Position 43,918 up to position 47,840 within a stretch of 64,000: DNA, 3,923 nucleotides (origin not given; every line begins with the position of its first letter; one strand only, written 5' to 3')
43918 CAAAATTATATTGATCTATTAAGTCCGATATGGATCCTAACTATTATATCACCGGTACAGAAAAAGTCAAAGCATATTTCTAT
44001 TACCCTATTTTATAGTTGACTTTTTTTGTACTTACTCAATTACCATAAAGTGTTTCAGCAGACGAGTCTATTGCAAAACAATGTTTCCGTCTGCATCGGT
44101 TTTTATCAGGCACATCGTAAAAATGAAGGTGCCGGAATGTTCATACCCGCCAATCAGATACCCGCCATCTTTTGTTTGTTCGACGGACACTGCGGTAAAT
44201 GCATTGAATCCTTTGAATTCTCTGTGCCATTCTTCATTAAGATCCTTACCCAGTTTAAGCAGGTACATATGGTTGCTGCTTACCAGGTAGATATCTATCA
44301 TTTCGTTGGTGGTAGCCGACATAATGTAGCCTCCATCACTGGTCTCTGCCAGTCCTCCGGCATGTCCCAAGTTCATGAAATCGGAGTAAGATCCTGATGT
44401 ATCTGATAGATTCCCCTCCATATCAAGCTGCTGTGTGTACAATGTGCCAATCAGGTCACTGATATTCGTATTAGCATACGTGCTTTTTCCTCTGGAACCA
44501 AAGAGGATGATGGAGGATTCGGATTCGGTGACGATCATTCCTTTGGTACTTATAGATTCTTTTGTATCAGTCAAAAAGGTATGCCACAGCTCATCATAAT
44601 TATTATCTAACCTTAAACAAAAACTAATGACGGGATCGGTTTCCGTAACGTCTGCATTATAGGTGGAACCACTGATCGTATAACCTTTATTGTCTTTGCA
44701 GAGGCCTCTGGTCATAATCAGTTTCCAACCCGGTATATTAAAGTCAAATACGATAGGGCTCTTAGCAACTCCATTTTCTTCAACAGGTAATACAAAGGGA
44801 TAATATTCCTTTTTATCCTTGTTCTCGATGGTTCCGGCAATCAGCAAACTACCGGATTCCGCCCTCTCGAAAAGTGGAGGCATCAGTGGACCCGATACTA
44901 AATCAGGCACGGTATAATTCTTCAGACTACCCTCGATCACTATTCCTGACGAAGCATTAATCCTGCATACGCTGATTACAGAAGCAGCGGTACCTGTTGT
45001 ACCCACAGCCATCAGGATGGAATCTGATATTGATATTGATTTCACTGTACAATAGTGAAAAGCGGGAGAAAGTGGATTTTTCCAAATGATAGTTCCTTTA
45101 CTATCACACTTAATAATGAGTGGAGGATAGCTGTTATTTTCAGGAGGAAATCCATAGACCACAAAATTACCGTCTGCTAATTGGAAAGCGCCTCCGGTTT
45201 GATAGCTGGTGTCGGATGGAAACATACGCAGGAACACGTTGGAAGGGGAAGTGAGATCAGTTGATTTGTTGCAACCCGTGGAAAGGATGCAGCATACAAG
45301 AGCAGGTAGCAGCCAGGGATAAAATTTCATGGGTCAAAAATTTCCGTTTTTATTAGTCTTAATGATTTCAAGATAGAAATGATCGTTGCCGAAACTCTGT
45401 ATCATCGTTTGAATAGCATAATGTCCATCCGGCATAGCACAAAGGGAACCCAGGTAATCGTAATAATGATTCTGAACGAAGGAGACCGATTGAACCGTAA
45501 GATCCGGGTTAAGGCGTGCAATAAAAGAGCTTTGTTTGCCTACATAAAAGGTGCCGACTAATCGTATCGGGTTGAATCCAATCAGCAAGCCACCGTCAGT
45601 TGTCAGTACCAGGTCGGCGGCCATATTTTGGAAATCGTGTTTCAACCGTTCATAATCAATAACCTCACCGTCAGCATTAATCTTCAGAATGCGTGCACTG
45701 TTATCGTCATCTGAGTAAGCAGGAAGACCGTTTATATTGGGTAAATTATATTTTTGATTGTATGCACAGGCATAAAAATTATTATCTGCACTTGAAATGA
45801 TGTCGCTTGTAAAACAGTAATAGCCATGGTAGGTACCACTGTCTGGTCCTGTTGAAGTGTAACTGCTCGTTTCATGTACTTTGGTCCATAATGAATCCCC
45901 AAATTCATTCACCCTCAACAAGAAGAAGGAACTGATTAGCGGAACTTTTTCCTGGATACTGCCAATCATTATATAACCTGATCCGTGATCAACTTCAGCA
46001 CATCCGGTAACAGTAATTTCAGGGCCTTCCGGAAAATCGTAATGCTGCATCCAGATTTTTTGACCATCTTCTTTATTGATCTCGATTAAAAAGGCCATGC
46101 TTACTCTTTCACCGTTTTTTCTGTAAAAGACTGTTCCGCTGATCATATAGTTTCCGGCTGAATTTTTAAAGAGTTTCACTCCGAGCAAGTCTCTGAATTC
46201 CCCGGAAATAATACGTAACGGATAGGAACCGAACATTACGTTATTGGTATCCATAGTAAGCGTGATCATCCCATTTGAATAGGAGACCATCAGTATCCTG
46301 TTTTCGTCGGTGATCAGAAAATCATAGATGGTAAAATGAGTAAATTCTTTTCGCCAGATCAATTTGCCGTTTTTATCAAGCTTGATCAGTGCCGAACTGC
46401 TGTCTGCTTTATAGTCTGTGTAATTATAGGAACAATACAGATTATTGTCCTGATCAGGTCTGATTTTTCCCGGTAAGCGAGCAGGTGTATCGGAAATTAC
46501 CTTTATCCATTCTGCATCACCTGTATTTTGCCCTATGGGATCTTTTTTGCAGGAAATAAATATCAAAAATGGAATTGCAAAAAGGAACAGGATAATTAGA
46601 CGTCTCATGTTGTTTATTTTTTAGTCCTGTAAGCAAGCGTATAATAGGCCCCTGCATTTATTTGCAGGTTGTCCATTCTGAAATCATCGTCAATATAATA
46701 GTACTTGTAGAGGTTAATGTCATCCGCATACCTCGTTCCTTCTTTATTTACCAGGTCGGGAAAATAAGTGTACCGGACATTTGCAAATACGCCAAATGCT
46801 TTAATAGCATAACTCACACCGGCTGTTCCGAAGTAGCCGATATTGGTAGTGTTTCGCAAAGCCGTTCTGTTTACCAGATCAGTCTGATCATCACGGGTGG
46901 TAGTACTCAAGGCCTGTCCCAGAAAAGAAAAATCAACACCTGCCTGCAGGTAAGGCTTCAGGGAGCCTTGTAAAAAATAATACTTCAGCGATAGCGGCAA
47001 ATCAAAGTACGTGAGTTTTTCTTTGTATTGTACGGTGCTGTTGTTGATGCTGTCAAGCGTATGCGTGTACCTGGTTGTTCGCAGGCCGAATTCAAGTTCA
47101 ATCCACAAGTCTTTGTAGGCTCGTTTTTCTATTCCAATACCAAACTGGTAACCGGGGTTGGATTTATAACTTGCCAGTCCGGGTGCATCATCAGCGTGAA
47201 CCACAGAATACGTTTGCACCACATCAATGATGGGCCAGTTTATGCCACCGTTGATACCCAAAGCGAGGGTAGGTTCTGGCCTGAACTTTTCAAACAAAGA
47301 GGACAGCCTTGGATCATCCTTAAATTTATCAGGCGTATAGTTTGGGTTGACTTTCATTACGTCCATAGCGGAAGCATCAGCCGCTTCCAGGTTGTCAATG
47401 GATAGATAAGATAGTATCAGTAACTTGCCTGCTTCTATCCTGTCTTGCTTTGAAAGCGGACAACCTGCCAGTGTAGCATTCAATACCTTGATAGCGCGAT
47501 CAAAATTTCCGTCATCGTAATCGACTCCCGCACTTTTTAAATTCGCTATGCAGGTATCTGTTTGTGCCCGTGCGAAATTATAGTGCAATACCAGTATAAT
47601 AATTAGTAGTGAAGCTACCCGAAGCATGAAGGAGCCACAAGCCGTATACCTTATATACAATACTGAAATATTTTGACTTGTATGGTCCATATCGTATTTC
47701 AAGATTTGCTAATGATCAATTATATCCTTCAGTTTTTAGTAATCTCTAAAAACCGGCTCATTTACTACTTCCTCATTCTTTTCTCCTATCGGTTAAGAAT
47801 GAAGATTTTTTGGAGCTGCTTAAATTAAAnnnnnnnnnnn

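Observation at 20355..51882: Phased promoter cassette (16-bp palindrome, exactly 48 nt, -7-like box) amplified seven times in about 32 kb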

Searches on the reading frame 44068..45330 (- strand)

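Call 6: search_protein_families(library=pfam, proteins=[window:44068-45330:-], max_evalue=0.01)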
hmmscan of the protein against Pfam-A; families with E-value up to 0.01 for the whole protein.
window:44068-45330:- (420 aa): 0 families

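Call 58: search_protein_families(library=pfam, proteins=[window:44068-45330:-], max_evalue=1)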
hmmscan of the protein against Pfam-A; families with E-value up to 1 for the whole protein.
window:44068-45330:- (420 aa): 1 family
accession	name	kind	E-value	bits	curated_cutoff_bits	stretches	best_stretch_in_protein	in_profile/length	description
PF21766.3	Dit_C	-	0.16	12.1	27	1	330-383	77-133/165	Dit, C-terminal domain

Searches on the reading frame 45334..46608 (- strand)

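Call 6: search_protein_families(library=pfam, proteins=[window:45334-46608:-], max_evalue=0.01)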
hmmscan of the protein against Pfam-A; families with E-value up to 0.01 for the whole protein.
window:45334-46608:- (424 aa): 2 families
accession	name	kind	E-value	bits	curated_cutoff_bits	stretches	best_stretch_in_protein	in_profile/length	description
PF17164.10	DUF5122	-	0.00053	20.6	27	0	351-371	9-31/36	Domain of unknown function (DUF5122) beta-propeller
PF13360.13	PQQ_2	-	0.0054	16.8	27.6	0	69-195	40-151/233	Outer membrane protein assembly factor BamB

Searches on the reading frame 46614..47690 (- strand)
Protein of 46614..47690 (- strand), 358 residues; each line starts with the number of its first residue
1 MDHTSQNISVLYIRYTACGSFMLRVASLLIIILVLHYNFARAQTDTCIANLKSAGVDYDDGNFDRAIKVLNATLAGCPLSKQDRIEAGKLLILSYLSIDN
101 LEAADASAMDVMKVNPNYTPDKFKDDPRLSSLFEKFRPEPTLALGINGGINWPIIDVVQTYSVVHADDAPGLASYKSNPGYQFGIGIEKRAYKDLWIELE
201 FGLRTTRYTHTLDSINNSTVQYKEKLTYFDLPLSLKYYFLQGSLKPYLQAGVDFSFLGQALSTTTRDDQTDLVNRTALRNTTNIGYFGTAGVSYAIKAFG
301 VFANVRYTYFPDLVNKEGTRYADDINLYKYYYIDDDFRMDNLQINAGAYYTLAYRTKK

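Call 27: search_protein_families(library=pfam, proteins=[window:46614-47690:-], max_evalue=0.001)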
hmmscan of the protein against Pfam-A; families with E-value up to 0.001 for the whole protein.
window:46614-47690:- (358 aa): 1 family
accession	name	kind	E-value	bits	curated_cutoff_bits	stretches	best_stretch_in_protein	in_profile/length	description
PF13568.12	OMP_b-brl_2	-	8e-14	52.5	27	1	141-309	8-168/175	Outer membrane protein beta-barrel domain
